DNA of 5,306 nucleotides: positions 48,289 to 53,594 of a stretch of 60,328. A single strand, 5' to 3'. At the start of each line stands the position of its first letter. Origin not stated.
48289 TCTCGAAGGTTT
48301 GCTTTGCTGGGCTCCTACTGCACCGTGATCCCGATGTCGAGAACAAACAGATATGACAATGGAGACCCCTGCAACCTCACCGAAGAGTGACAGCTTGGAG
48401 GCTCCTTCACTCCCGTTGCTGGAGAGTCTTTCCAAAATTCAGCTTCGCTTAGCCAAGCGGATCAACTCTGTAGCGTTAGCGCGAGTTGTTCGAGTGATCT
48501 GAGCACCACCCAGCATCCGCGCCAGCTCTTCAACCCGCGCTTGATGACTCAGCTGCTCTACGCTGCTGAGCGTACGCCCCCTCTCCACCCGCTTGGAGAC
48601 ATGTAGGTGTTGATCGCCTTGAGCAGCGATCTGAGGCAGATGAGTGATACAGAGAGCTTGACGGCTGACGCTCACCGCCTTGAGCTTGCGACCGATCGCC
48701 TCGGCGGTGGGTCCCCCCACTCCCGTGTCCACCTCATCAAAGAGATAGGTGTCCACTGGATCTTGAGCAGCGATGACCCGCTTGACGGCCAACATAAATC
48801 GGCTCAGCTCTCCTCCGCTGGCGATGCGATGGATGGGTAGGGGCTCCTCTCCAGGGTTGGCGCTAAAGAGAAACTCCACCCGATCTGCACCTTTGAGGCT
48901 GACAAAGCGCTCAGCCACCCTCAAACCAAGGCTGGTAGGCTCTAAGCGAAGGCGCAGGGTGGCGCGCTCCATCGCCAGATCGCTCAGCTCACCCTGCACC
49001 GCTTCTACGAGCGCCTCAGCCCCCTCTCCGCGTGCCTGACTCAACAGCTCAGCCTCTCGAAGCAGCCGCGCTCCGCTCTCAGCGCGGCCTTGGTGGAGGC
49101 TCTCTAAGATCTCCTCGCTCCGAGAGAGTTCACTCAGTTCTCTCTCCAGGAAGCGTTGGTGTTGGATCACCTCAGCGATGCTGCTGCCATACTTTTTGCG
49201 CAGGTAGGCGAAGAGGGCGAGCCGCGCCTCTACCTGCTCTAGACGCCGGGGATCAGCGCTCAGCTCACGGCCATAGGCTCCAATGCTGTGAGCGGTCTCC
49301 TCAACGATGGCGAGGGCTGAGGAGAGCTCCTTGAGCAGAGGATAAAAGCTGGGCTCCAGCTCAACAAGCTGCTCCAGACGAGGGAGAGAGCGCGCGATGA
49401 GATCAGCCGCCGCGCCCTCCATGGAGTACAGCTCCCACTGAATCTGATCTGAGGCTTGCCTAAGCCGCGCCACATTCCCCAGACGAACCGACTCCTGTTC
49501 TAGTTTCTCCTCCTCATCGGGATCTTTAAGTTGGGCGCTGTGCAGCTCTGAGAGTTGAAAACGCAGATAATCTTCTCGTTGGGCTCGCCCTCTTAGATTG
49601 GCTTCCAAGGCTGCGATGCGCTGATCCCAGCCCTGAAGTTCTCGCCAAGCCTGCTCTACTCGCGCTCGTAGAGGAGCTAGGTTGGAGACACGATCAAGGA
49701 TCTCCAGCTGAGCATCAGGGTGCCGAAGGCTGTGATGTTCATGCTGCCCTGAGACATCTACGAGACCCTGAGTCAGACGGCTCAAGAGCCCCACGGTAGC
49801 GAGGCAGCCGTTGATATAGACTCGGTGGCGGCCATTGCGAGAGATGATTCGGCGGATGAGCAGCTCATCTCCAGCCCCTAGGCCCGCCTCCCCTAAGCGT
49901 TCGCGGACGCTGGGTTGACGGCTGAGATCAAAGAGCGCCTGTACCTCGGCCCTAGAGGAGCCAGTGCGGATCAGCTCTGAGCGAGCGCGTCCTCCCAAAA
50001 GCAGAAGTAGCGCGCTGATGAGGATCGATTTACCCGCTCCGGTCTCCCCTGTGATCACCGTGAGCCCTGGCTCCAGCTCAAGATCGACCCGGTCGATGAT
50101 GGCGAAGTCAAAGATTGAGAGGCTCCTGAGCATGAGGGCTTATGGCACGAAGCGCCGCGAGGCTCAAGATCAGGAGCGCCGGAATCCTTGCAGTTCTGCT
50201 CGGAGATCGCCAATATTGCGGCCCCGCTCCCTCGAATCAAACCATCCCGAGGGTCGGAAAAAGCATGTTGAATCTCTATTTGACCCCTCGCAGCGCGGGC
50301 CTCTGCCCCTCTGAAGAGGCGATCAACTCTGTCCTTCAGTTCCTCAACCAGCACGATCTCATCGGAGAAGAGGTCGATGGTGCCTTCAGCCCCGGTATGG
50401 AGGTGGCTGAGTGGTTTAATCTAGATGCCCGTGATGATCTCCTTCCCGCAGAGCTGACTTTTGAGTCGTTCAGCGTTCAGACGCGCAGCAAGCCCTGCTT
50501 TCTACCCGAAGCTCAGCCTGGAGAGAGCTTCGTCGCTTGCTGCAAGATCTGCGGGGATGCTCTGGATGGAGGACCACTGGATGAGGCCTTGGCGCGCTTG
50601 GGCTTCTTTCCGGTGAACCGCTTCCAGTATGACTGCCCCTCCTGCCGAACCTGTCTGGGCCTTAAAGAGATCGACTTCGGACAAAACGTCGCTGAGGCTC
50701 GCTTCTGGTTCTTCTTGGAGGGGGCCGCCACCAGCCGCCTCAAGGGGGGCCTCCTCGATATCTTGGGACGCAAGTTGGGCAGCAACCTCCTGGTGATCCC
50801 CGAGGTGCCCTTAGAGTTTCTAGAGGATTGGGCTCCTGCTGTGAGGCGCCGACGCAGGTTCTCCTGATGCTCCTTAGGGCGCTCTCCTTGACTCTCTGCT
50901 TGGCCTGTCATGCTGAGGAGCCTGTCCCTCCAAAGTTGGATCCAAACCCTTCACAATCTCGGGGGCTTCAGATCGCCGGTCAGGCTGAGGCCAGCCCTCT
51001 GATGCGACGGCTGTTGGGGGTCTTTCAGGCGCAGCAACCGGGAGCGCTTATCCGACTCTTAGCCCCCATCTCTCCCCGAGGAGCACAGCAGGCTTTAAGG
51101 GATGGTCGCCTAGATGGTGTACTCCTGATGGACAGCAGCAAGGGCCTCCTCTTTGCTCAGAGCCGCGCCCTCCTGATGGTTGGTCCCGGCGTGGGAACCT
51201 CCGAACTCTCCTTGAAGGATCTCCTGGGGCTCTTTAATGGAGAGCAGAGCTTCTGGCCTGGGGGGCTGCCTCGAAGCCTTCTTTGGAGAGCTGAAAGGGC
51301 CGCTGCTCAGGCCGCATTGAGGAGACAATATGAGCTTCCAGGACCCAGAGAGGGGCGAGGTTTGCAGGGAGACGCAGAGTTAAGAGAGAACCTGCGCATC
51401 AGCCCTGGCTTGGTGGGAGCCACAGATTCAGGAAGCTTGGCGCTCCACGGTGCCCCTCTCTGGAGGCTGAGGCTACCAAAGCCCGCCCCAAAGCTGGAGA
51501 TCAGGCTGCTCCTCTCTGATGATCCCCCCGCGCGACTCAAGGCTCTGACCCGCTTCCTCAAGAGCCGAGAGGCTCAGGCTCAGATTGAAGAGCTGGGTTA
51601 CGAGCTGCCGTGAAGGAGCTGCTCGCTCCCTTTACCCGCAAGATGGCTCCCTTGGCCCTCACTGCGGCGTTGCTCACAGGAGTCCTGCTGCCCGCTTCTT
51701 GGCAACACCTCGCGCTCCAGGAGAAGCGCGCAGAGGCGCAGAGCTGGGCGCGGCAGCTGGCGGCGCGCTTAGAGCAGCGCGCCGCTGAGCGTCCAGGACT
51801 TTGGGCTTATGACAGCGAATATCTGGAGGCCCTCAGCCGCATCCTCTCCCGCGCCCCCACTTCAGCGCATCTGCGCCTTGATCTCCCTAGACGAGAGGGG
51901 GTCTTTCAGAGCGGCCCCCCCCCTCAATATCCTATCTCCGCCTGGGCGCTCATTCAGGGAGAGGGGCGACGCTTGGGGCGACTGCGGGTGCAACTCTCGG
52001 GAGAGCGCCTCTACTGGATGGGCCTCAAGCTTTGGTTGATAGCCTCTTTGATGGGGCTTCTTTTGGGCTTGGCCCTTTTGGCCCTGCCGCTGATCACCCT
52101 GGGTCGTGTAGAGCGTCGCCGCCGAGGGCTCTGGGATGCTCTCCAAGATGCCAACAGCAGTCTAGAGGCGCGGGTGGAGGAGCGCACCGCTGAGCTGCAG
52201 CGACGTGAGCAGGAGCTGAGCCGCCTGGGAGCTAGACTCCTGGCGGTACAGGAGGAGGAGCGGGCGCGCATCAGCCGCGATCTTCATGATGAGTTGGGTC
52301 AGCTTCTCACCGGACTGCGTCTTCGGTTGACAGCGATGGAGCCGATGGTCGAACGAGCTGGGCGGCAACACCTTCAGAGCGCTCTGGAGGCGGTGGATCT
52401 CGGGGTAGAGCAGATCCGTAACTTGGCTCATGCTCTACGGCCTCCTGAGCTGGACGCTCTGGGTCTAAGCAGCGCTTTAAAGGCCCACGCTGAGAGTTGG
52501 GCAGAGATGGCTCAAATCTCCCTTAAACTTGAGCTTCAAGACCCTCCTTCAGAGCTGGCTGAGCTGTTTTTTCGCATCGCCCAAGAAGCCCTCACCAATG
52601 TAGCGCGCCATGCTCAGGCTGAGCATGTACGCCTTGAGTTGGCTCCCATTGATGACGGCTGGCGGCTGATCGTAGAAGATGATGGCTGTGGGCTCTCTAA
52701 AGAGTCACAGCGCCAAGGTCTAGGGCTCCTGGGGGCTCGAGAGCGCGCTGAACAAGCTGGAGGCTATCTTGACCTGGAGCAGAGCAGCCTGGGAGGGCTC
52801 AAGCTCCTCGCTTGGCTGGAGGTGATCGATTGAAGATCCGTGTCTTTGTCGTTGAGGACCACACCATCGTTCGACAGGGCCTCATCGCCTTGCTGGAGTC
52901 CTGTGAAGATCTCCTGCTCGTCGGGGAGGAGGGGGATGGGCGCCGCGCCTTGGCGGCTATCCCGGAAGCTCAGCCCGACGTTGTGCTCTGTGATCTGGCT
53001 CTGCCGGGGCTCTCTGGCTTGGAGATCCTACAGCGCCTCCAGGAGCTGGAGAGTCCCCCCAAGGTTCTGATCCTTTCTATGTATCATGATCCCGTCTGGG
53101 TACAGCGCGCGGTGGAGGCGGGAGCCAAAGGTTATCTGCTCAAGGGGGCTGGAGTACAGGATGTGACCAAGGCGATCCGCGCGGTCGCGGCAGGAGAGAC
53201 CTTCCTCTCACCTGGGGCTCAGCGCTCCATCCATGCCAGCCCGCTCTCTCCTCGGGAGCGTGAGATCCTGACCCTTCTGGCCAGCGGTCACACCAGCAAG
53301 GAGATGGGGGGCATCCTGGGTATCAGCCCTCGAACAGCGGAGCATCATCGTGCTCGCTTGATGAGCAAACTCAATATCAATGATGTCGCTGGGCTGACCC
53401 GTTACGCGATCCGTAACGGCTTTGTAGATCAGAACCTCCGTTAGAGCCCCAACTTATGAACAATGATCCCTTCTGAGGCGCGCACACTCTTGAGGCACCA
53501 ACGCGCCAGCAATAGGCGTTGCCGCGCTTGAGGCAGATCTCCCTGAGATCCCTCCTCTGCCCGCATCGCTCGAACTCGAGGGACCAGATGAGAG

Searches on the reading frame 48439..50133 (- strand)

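Call 79: search_protein_families(library=pfam, proteins=[window:48439-50133:-], max_evalue=0.001)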
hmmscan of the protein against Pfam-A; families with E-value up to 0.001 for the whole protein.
window:48439-50133:- (564 aa): 3 families
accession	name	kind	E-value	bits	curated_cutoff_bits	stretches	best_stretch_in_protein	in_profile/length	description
PF02463.25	SMC_N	-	1.8e-15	57.4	40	1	2-514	2-213/220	RecF/RecN/SMC N terminal domain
PF13476.12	AAA_23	-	9e-11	43.2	27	1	4-66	1-65/201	AAA domain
PF13555.12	AAA_29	-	4e-05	23.7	27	1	2-50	1-50/61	P-loop containing region of AAA domain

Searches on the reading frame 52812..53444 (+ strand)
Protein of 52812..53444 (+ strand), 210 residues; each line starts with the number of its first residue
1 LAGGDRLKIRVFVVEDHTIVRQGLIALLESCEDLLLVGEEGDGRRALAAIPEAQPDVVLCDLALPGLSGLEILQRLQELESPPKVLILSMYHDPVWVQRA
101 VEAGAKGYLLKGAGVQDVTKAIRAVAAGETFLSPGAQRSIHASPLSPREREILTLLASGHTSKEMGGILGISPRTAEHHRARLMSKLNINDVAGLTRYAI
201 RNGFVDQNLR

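Call 10: search_protein_families(library=pfam, proteins=[window:52812-53444:+], max_evalue=0.01)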
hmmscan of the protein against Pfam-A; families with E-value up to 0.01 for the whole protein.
window:52812-53444:+ (210 aa): 4 families
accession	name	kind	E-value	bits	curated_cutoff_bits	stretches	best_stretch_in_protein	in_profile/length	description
PF00072.30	Response_reg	-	6.2e-24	84.8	30.2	1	11-123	1-111/111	Response regulator receiver domain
PF00196.25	GerE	-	6.3e-16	58.2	23.5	1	144-199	2-57/57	Bacterial regulatory proteins, luxR family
PF08281.18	Sigma70_r4_2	-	4.5e-06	26.6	25.7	1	145-187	11-54/54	Sigma-70, region 4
PF13518.12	HTH_28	-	0.0027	18.2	25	0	151-181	4-34/52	Helix-turn-helix domain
